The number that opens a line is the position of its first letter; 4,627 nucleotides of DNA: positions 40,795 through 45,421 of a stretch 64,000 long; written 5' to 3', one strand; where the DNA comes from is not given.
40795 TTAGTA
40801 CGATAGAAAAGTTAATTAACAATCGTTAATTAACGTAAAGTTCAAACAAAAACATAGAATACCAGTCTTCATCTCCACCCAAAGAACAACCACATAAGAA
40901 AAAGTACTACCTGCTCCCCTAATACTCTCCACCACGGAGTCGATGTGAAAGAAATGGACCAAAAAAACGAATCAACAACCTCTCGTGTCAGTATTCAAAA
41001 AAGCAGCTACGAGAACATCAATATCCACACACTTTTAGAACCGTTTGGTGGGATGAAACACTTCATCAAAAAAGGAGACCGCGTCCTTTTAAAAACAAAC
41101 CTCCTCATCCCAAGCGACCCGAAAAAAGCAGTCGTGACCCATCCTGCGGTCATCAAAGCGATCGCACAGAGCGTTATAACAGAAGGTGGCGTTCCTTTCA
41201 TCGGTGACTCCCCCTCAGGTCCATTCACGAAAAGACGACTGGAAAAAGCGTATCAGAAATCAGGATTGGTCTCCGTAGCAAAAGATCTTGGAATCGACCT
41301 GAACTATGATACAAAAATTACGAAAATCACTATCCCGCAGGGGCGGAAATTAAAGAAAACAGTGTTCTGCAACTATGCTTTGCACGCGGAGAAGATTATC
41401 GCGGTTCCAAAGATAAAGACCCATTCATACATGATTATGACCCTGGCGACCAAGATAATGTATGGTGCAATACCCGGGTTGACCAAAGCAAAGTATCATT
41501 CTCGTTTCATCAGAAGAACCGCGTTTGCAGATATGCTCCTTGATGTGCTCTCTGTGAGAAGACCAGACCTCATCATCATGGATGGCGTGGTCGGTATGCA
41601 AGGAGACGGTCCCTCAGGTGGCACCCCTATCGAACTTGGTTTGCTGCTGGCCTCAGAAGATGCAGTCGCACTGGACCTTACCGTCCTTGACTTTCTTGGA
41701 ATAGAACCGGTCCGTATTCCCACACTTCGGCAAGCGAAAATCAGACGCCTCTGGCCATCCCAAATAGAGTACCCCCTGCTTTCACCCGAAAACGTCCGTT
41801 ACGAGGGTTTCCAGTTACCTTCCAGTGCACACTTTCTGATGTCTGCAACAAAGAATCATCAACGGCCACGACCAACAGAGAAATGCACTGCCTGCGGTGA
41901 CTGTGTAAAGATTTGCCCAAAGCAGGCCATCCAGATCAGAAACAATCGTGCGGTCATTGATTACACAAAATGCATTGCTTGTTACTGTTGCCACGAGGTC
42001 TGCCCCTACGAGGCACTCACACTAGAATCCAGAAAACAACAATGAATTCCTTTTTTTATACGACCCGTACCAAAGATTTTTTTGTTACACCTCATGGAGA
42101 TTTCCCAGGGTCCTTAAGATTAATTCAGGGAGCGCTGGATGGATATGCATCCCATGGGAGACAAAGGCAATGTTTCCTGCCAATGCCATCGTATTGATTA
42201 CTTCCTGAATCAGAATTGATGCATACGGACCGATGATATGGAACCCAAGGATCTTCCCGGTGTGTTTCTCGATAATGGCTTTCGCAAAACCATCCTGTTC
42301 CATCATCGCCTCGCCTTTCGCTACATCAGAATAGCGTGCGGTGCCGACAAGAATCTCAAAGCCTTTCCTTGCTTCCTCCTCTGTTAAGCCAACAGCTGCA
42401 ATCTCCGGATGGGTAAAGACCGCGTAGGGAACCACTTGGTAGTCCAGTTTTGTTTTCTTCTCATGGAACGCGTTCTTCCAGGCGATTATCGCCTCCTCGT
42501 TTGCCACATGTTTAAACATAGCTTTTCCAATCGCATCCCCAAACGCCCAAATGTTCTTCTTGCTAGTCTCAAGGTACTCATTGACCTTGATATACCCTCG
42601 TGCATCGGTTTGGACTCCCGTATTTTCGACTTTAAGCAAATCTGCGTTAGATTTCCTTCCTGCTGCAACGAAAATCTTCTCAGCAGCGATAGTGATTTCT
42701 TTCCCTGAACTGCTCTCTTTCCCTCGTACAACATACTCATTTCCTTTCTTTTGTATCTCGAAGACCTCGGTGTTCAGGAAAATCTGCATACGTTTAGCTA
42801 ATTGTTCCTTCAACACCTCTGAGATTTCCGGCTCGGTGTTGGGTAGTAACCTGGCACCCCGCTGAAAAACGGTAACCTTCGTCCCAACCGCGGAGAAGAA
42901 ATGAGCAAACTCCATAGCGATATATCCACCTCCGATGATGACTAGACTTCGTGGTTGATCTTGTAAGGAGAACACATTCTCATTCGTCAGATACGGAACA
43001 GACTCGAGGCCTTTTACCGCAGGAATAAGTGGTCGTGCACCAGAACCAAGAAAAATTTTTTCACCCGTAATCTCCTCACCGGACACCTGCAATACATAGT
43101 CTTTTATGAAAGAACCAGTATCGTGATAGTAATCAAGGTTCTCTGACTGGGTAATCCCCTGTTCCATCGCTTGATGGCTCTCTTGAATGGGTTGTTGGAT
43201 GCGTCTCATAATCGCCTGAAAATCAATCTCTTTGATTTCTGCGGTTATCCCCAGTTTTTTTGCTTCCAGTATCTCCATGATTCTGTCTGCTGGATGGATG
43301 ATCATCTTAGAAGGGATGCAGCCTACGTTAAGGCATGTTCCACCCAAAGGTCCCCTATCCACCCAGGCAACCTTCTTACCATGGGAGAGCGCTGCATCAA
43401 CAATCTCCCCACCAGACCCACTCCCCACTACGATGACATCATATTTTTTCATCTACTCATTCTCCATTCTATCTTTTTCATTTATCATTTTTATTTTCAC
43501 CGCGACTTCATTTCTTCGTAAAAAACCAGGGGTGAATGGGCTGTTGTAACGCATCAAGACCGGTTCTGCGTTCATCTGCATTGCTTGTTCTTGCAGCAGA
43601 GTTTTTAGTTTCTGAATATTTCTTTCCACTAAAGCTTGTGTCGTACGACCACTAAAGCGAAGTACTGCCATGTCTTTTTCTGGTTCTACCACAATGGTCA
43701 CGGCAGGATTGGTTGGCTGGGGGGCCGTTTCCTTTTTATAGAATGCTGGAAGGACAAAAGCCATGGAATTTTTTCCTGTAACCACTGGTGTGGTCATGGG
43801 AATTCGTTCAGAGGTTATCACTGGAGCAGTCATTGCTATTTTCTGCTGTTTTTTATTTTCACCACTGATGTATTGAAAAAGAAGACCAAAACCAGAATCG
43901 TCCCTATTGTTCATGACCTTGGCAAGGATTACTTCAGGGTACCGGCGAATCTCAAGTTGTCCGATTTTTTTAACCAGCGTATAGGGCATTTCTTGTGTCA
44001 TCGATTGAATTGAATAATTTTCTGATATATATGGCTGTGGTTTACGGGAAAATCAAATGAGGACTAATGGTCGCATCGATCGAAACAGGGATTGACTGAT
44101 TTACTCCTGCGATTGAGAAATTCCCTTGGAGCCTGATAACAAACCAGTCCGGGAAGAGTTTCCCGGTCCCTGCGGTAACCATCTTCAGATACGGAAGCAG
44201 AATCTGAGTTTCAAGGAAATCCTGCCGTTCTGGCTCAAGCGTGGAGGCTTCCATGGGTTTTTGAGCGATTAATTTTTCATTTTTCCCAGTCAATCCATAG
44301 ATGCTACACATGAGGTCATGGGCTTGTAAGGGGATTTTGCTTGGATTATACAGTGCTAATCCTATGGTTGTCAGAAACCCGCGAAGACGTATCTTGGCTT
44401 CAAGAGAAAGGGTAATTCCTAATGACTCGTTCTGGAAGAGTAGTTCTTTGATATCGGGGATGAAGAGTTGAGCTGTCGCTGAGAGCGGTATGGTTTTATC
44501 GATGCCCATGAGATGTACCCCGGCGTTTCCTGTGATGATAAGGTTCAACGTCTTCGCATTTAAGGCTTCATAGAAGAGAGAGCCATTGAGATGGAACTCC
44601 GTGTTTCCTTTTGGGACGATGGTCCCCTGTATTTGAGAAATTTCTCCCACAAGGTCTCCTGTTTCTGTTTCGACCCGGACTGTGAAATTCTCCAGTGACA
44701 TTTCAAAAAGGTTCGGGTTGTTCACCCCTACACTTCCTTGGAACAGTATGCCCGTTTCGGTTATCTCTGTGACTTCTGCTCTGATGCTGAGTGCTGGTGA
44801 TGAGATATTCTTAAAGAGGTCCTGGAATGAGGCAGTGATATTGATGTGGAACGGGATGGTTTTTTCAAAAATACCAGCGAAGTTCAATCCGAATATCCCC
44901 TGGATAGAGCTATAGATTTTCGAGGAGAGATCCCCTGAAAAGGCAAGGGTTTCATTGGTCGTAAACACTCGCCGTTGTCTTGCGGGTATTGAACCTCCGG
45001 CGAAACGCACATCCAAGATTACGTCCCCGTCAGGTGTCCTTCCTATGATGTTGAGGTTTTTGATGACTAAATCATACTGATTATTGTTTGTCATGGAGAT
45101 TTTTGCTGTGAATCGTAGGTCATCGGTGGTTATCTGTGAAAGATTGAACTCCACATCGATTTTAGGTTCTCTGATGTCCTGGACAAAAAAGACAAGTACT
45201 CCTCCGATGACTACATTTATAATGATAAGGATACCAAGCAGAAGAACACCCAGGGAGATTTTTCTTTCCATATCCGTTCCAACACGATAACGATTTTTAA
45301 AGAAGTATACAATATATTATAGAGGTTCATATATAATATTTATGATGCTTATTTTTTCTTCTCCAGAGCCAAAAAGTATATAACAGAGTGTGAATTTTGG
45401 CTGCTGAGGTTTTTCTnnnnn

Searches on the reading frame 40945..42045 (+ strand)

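Call 45: search_protein_families(library=pfam, proteins=[window:40945-42045:+], max_evalue=0.00001)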
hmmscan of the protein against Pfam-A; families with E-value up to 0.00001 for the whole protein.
window:40945-42045:+ (366 aa): 8 families
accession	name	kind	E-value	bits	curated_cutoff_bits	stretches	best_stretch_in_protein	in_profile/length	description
PF04015.17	DUF362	-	1.7e-51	175.6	24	1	47-248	1-199/200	Domain of unknown function (DUF362)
PF00037.32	Fer4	-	3e-11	43.1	21.1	0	337-359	2-24/24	4Fe-4S binding domain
PF12837.12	Fer4_6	-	4.4e-08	33.1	25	0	312-329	7-24/24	4Fe-4S binding domain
PF12838.12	Fer4_7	-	2.4e-07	31.6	27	1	313-357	1-52/52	4Fe-4S dicluster domain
PF13237.11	Fer4_10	-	4.8e-07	30.1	25.5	1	311-354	6-53/53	4Fe-4S dicluster domain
PF13187.11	Fer4_9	-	1e-06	29.1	27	1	313-357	1-51/52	4Fe-4S dicluster domain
PF14697.11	Fer4_21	-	1.6e-06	28.6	35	0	312-359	6-58/59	4Fe-4S dicluster domain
PF12797.12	Fer4_2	-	3e-06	27.2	24.5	0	311-325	7-21/22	4Fe-4S binding domain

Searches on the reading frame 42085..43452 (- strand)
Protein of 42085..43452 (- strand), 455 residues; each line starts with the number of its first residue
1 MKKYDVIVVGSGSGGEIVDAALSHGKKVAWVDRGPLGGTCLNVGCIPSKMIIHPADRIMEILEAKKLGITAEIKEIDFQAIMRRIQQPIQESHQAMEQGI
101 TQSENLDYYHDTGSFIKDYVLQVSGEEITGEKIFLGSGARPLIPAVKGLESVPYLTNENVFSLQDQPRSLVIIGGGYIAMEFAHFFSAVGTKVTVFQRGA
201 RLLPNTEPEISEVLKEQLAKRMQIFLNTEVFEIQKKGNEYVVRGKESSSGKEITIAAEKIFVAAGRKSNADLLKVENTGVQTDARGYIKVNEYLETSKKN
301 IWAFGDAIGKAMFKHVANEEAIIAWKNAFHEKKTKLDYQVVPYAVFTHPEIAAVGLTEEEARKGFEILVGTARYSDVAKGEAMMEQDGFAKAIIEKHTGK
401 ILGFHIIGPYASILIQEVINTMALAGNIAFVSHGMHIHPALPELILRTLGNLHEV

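Call 45: search_protein_families(library=pfam, proteins=[window:42085-43452:-], max_evalue=0.00001)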
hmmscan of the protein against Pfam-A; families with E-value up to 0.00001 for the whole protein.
window:42085-43452:- (455 aa): 4 families
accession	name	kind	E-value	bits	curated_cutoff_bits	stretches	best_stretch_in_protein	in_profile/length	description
PF07992.20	Pyr_redox_2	-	5e-55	187.4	26.1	1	4-321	1-291/291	Pyridine nucleotide-disulphide oxidoreductase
PF02852.28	Pyr_redox_dim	-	2e-25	89.6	25.3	1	341-444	1-105/110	Pyridine nucleotide-disulphide oxidoreductase, dimerisation domain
PF00070.33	Pyr_redox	-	9.1e-20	71.4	22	1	170-240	2-73/82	Pyridine nucleotide-disulphide oxidoreductase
PF13738.12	Pyr_redox_3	-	7.1e-14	52.2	30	1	118-303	113-303/305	Pyridine nucleotide-disulphide oxidoreductase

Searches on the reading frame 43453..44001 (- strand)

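Call 45: search_protein_families(library=pfam, proteins=[window:43453-44001:-], max_evalue=0.00001)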
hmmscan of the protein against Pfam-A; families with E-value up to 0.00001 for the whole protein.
window:43453-44001:- (182 aa): 1 family
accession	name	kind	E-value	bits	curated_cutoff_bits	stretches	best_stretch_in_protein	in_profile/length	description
PF04832.17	SOUL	-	3.8e-43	147.9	27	1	3-168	2-172/173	SOUL heme-binding protein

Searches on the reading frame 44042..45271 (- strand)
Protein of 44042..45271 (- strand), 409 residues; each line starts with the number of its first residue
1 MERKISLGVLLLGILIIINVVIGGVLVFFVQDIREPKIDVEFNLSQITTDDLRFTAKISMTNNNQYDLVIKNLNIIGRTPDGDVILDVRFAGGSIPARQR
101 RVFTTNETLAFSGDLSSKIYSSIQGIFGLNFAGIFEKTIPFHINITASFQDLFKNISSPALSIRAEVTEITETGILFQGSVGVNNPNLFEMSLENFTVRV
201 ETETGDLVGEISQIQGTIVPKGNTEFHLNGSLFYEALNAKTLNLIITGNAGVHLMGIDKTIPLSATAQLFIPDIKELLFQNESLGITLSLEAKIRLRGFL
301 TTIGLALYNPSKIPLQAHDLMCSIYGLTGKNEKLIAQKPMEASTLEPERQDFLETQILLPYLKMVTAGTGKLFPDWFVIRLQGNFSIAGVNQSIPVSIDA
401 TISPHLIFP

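Call 45: search_protein_families(library=pfam, proteins=[window:44042-45271:-], max_evalue=0.00001)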
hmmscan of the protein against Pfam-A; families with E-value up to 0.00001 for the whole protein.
window:44042-45271:- (409 aa): 1 family
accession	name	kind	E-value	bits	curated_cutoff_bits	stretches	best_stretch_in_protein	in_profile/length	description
PF03168.19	LEA_2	-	2.4e-06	28.3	25.4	0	181-246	2-66/98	Late embryogenesis abundant protein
